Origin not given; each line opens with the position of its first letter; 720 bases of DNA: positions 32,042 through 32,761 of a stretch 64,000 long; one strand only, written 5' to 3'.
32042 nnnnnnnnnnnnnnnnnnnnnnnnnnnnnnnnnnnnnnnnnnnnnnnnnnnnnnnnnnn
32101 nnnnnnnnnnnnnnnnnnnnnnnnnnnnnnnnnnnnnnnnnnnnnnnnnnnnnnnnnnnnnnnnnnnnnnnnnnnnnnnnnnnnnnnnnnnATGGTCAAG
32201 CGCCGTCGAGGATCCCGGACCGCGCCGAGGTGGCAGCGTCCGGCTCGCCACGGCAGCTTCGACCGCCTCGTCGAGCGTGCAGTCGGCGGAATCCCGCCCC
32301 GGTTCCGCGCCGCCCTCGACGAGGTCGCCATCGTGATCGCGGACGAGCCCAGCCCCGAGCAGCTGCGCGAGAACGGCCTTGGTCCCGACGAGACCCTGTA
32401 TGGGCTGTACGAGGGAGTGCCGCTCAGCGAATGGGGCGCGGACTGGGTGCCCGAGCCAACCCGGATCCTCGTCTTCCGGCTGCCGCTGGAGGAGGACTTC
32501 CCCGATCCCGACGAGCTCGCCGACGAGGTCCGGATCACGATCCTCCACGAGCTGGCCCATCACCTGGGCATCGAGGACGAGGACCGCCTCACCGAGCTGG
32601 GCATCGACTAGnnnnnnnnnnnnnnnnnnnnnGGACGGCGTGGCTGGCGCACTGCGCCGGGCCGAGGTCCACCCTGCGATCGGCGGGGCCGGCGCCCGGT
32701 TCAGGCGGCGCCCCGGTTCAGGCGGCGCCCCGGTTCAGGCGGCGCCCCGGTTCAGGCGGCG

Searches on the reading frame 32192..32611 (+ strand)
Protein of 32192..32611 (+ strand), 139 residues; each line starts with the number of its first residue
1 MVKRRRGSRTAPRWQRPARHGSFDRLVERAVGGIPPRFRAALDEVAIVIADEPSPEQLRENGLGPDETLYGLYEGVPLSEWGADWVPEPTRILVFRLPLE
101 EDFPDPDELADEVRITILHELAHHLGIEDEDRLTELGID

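Call 25: search_protein_families(library=pfam, proteins=[window:32192-32611:+], max_evalue=0.001)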
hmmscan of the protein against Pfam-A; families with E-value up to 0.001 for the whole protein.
window:32192-32611:+ (139 aa): 1 family
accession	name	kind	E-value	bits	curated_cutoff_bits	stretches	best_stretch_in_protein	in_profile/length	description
PF06262.17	Zincin_1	-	2.2e-24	85.7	22.4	1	42-136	1-95/97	Zincin-like metallopeptidase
